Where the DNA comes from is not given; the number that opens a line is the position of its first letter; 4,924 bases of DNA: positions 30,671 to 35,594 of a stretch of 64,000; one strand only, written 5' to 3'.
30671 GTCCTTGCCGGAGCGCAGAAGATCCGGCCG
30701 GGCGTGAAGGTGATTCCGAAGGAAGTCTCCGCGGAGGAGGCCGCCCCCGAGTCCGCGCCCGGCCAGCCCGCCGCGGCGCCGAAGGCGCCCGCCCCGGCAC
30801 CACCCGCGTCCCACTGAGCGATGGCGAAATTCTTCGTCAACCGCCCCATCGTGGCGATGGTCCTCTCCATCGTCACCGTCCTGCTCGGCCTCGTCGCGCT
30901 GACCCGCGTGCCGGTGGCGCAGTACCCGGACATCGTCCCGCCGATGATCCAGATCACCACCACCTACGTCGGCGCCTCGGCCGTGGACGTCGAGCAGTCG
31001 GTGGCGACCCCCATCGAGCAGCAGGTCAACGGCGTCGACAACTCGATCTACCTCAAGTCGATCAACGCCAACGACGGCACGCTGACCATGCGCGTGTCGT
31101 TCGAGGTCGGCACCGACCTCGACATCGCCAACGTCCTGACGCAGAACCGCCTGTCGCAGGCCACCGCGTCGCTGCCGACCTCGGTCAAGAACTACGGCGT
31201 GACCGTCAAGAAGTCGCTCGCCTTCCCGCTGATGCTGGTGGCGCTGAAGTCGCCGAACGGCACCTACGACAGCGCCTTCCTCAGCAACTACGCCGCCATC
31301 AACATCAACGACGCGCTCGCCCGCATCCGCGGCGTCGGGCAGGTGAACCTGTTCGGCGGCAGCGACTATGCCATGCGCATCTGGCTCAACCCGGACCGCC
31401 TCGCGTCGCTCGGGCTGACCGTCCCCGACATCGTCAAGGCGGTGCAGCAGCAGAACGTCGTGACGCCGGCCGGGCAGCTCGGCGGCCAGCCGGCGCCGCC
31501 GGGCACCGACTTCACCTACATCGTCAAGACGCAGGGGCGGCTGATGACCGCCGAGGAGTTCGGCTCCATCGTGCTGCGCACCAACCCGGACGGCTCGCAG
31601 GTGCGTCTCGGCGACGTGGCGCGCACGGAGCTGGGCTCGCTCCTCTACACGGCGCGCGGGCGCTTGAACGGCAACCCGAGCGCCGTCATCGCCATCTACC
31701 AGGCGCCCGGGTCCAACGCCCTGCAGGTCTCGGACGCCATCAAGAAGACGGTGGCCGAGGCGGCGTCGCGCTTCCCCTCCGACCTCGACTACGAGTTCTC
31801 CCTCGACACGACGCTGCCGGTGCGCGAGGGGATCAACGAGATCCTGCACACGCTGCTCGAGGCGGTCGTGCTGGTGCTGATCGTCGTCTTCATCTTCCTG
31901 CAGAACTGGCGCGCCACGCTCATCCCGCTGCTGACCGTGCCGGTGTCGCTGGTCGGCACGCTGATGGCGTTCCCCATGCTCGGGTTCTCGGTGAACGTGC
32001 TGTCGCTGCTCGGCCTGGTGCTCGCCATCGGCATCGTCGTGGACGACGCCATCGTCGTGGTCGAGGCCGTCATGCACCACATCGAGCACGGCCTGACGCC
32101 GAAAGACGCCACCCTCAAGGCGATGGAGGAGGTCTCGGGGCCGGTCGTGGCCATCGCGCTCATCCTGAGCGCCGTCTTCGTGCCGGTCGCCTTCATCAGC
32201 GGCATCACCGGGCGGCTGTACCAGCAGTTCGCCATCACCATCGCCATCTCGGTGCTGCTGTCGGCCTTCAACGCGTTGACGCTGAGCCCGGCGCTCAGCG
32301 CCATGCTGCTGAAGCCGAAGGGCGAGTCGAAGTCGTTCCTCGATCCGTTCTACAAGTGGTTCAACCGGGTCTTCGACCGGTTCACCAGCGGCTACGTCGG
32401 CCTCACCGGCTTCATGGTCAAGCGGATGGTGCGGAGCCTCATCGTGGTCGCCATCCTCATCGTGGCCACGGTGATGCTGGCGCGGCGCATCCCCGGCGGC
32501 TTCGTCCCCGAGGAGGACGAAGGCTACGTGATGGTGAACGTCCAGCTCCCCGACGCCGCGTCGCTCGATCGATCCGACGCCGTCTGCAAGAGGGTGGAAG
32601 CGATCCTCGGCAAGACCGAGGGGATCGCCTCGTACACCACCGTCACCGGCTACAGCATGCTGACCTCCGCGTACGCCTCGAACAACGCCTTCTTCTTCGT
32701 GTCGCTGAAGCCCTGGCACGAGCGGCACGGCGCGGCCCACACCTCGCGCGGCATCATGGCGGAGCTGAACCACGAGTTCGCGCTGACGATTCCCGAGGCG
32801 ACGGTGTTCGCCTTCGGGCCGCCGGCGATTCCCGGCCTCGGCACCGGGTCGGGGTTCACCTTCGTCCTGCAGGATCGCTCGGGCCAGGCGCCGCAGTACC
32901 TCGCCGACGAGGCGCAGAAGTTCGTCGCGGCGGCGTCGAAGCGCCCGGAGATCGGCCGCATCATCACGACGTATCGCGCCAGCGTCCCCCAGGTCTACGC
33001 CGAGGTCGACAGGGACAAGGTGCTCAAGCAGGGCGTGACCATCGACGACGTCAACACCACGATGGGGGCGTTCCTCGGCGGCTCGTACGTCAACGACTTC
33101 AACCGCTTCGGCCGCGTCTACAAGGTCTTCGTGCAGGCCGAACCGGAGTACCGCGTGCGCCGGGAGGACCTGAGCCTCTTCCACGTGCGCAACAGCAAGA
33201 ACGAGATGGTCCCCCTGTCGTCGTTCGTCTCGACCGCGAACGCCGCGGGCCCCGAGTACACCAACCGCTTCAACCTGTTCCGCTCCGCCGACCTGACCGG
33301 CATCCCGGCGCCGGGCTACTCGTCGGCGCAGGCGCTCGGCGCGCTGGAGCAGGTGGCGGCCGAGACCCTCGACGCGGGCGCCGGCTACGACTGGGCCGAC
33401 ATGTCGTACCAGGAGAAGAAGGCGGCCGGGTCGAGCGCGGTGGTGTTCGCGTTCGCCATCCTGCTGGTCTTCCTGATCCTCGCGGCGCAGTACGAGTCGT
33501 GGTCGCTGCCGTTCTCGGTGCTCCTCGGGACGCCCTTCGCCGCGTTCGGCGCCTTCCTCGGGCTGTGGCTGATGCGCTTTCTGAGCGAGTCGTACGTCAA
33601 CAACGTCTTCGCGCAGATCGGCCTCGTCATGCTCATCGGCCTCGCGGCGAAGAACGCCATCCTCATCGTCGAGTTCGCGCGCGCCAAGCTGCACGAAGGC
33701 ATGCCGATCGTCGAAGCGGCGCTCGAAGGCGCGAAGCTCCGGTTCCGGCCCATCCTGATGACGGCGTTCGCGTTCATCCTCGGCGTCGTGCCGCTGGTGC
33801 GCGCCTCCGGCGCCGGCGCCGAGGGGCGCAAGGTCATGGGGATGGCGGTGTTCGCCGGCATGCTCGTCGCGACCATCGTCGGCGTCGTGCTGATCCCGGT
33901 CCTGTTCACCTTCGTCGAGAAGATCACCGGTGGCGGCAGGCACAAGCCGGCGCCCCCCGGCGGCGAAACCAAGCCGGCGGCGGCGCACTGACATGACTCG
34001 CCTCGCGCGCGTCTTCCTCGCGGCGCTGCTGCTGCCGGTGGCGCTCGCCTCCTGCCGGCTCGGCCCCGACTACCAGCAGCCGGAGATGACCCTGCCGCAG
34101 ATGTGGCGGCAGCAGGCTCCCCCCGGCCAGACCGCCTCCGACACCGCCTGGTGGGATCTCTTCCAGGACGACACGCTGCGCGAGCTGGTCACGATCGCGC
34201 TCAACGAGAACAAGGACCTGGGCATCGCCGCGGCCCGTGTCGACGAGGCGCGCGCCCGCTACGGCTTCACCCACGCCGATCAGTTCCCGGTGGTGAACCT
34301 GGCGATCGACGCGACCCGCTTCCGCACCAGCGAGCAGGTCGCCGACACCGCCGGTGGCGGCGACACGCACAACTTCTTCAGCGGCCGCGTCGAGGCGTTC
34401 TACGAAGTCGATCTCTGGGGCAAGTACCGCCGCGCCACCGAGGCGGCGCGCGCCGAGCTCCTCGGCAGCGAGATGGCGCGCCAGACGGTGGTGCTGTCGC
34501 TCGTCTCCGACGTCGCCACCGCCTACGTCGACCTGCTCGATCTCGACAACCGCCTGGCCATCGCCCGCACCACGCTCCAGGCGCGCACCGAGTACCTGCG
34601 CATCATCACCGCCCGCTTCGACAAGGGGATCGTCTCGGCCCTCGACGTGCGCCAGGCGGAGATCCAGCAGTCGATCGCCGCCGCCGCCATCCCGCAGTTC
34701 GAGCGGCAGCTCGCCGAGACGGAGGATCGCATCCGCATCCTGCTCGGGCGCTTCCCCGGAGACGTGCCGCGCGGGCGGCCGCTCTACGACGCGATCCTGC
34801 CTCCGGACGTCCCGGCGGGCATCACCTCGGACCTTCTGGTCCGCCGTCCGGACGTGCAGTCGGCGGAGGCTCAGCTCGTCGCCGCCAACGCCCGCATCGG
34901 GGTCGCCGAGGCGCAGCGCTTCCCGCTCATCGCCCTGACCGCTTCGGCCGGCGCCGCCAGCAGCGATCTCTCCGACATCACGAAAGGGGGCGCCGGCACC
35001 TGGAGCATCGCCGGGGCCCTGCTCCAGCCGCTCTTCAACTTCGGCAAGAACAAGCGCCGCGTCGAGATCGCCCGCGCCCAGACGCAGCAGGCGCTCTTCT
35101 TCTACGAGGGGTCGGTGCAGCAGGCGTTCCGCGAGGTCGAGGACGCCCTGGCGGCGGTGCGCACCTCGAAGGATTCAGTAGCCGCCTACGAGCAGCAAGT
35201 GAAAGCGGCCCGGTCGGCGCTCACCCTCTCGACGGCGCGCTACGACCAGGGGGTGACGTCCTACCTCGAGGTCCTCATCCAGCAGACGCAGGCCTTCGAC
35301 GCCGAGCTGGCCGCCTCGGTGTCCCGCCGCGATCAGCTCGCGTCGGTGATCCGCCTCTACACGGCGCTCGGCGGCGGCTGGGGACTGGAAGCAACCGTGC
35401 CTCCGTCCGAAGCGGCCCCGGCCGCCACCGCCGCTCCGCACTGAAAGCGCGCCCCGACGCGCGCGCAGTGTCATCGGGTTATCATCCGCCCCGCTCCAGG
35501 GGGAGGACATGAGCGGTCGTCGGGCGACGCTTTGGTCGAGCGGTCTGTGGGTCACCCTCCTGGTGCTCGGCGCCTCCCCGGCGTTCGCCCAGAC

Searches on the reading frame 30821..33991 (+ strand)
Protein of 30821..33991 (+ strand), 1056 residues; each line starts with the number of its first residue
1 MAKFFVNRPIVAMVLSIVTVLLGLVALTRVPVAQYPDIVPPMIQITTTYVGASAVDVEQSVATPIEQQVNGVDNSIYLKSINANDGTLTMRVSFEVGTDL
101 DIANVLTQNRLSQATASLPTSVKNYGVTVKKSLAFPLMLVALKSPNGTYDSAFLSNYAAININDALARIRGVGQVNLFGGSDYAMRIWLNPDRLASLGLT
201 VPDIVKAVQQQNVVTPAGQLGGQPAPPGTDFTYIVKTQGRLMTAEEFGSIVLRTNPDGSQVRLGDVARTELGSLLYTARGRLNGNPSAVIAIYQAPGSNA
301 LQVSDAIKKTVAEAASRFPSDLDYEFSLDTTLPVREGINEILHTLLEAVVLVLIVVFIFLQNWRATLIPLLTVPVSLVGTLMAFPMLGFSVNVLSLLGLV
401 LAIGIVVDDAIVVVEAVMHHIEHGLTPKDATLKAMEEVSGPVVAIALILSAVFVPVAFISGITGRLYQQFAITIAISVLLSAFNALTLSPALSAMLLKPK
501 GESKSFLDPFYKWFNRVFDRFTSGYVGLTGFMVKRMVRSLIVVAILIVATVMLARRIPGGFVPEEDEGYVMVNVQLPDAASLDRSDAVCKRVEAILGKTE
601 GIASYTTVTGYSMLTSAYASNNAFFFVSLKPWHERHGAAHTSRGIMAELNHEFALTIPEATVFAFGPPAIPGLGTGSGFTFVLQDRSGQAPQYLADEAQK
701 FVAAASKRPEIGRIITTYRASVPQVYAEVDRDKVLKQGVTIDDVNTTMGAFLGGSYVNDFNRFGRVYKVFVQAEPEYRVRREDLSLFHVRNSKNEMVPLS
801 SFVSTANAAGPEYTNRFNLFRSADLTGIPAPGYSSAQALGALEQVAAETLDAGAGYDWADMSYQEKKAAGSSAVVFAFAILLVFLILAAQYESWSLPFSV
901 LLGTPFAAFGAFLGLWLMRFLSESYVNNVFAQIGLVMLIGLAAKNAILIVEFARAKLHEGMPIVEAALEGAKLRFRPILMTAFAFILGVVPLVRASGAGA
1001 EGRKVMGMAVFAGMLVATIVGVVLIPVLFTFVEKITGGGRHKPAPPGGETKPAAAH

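Call 10: search_protein_families(library=pfam, proteins=[window:30821-33991:+], max_evalue=0.001)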
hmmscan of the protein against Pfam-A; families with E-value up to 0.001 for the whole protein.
window:30821-33991:+ (1056 aa): 2 families
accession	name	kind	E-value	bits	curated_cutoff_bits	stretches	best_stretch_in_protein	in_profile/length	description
PF00873.25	ACR_tran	-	0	1079.9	28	1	1-1032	1-1020/1021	AcrB/AcrD/AcrF family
PF03176.21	MMPL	-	1.2e-12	47.8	20.5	2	339-496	142-302/333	MMPL family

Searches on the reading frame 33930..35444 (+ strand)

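Call 10: search_protein_families(library=pfam, proteins=[window:33930-35444:+], max_evalue=0.001)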
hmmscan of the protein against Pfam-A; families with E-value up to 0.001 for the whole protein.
window:33930-35444:+ (504 aa): 1 family
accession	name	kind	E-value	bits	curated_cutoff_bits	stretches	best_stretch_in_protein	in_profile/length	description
PF02321.23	OEP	-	1.3e-47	162.5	22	2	303-481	9-187/187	Outer membrane efflux protein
